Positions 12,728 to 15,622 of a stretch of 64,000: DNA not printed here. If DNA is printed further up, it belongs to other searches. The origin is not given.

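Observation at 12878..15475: SulP/STAS anion transporter fused to a transmembrane helix and two PASTA domains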

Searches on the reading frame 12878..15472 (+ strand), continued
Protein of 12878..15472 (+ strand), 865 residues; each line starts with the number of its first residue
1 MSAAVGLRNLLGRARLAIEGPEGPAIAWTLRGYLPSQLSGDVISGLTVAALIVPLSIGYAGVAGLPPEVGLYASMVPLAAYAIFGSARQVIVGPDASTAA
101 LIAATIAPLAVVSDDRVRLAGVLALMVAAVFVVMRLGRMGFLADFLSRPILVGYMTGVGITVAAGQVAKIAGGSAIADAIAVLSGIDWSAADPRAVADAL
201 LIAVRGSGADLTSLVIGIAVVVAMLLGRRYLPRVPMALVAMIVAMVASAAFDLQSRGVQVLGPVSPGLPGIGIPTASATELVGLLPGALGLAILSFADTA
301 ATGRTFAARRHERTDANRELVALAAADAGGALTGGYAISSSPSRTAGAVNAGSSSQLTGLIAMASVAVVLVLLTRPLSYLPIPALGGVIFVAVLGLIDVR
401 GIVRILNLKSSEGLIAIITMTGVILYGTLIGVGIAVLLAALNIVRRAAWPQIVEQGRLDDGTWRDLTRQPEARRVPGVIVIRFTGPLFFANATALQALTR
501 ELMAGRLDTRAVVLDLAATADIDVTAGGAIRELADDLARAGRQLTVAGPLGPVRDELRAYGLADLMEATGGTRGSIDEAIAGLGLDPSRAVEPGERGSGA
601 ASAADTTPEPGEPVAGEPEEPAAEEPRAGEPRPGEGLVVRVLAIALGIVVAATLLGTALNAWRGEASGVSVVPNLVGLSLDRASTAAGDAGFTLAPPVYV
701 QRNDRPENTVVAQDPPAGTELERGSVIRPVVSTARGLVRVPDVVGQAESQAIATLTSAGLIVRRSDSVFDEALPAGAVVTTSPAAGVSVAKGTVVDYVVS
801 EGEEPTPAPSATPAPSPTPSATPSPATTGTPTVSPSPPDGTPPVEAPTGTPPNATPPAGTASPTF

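Call 36: predict_structure(alignment_id=A1)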
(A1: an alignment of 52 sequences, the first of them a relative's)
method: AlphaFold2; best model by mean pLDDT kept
length: 865 residues; sequences in the alignment: 52
mean_pLDDT: 84.9   pTM: 0.77
mean pLDDT of the five models: 84.9, 83.4, 81.7, 81.3, 81.1
residues with pLDDT >= 90: 549; 70-90: 169; 50-70: 56; < 50: 91
segments of 3 or more residues with pLDDT < 50: 597-631, 660-667, 817-842, 844-846, 848-850, 853-855, 857-862
pLDDT, mean of each block of 10 residues (from residue 1): 87 81 58 81 95 95 95 95 90 94 95 94 98 90 80 93 93 88 92 95 89 94 94 91 96 93 88 96 96 93 87 86 96 95 92 92 95 94 96 92 91 92 90 85 72 96 96 96 89 89 93 96 90 93 97 95 96 95 94 58 40 33 42 55 67 56 48 94 92 91 92 94 90 93 98 96 96 97 95 96 86 51 40 43 44 48 42
secondary structure, 60 per line:
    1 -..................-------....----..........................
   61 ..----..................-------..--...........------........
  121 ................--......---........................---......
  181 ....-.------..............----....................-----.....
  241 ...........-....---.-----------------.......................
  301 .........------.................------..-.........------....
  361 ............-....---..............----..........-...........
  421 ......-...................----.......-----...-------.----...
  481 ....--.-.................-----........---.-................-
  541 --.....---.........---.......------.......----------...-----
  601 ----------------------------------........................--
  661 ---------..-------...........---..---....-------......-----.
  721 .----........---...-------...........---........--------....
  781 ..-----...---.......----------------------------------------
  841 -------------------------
elements in order (helices of 4 or more, strands of 3 or more residues): H2-19 H27-30 H35-62 H67-84 H96-106 H113-136 H139-144 H148-171 H175-184 H193-206 H211-230 H236-251 H253-256 H278-309 H316-332 H342-350 H357-372 H374-377 H382-394 H399-408 H410-426 H428-446 E451-457 E463-465 E478-484 H489-505 E511-518 H524-539 E543-547 H551-559 H563-569 H576-582 H635-658 H680-689 E698-701 E709-714 E726-733 E737-739 H748-757 E761-768 E777-782 E788-790 E794-800

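Call 45: find_encoding_contigs(protein=P0079, flank=5000, max_places=1)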
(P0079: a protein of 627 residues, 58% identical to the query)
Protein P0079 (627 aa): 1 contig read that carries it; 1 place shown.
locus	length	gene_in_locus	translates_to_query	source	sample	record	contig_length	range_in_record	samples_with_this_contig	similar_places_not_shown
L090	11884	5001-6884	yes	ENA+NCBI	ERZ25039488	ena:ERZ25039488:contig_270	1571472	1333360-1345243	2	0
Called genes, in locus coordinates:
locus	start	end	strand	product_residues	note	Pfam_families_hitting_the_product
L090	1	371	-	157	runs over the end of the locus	-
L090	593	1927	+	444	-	PF13091:PLDc_2 (weak), PF00614:PLDc (faint), PF13091:PLDc_2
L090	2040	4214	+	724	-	PF04020:Phage_holin_4_2, PF01663:Phosphodiest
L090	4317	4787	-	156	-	PF13396:PLDc_N, PF09851:SHOCT (weak)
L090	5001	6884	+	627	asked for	PF00916:Sulfate_transp, PF01740:STAS, PF13466:STAS_2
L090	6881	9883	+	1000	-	PF03793:PASTA, PF25873:WHD_MalT, PF00196:GerE (weak)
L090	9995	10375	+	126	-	PF02627:CMD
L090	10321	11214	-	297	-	PF01758:SBF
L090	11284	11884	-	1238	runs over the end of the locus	PF01047:MarR, PF12802:MarR_2, PF00873:ACR_tran, PF02355:SecD_SecF_C (faint), PF03176:MMPL (faint)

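Call 72: fold_search(model_id=the predicted structure, library=pdb)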
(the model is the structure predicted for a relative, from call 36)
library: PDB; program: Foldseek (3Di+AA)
matches with E <= 10: 556; with E <= 0.001: 144
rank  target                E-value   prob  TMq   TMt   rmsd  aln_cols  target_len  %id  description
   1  7v73                  1.5e-33  1.00  0.44  0.63  15.3       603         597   26  Thermostabilized human prestin in complex with chloride (released 2022-08-31)
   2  7v75                  3.0e-33  1.00  0.44  0.62  15.7       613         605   26  Thermostabilized human prestin in complex with salicylate (released 2022-08-31)
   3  8opq_A                1.7e-32  1.00  0.44  0.58  15.6       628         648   24  Structure of Human Solute Carrier 26 family member A6 (SLC26A6) anion transporter in an inward-facing state (released 2023-05-17)
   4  9u9f_A                2.9e-30  1.00  0.42  0.63  13.5       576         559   27  Cryo-EM structure of Oryza sativa phosphate transporter SPDT (released 2025-10-22)
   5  7lgu_A                7.0e-30  1.00  0.41  0.52  16.1       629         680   20  Structure of human prestin in the presence of NaCl (released 2021-08-25)
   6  8x1r_A                2.5e-29  1.00  0.44  0.54  16.4       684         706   18  Cryo-EM structure of human DRA (SLC26A3) bound with chloride (released 2025-05-14)
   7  7lhv_A                2.8e-29  1.00  0.44  0.65  14.1       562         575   25  Structure of Arabidopsis thaliana sulfate transporter AtSULTR4;1 (released 2021-08-11)
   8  8sgw_C                5.5e-29  1.00  0.43  0.60  14.9       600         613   20  Pendrin in complex with chloride (released 2024-02-07)
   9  7s9a_A                8.8e-29  1.00  0.43  0.54  16.3       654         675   21  Cryo-EM Structure of dolphin Prestin: Inhibited I (Chloride + Salicylate) (released 2021-11-03)
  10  7wk1_A                1.5e-28  1.00  0.44  0.56  16.6       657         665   18  Mouse Pendrin bound chloride in inward state (released 2023-04-12)
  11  8uc1_A                1.6e-28  1.00  0.44  0.56  15.0       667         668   20  Cryo-EM structure of dolphin Prestin in low Cl buffer (released 2023-12-13)
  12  7s8x_A                2.7e-28  1.00  0.42  0.53  14.9       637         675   21  Cryo-EM Structure of dolphin Prestin: Sensor Up (compact) state (released 2021-11-03)
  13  8yr9_B                2.8e-28  1.00  0.44  0.54  15.8       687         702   18  the Cyro-EM Structure of human SLC26A3 (released 2025-09-24)
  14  8yr9_A                3.0e-28  1.00  0.44  0.54  16.3       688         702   18  the Cyro-EM Structure of human SLC26A3 (released 2025-09-24)
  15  7xul_A                3.8e-28  1.00  0.45  0.55  14.9       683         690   18  Human SLC26A3 in complex with Tenidap (released 2023-05-24)
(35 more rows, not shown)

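Call 73: list_cluster_members(proteins=[P0001, P0007, P0043, P0061])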
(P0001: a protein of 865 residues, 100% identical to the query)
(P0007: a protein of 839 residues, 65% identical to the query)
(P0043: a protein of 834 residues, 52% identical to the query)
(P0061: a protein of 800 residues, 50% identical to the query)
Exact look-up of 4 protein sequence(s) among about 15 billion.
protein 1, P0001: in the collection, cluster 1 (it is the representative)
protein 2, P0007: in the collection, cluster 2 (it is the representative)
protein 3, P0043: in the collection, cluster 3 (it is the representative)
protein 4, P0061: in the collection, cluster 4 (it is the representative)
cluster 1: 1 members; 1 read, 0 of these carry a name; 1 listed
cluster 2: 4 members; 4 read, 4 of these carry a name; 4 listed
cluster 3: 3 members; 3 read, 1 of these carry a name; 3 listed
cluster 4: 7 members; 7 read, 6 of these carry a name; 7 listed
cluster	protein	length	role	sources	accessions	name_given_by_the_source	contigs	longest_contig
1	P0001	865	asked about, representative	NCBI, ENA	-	-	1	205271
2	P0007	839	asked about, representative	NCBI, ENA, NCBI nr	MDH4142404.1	MAG: SulP family inorganic anion transporter [Chloroflexota bacterium] | SulP family inorganic anion transporter [Chloroflexota bacterium]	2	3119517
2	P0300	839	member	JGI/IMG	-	SulP family sulfate permease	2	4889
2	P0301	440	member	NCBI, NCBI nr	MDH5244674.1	MAG: PASTA domain-containing protein, partial [Chloroflexota bacterium] | PASTA domain-containing protein [Chloroflexota bacterium]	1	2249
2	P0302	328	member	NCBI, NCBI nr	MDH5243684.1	MAG: SulP family inorganic anion transporter, partial [Chloroflexota bacterium] | SulP family inorganic anion transporter [Chloroflexota bacterium]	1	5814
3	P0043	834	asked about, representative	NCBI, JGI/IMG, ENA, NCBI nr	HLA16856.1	MAG TPA: SulP family inorganic anion transporter [Candidatus Limnocylindrales bacterium] | SulP family inorganic anion transporter [Candidatus Limnocylindrales bacterium]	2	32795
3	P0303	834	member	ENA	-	-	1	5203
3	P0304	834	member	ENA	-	-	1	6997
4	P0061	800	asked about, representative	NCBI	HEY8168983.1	MAG TPA: SulP family inorganic anion transporter [Candidatus Limnocylindrales bacterium]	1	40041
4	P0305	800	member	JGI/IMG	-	high affinity sulfate transporter 1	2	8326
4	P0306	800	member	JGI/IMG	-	high affinity sulfate transporter 1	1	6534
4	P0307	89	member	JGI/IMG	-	serine/threonine-protein kinase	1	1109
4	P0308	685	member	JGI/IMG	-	anti-anti-sigma factor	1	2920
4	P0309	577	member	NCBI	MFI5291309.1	MAG: SulP family inorganic anion transporter, partial [Candidatus Limnocylindrales ...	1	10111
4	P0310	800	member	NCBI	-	-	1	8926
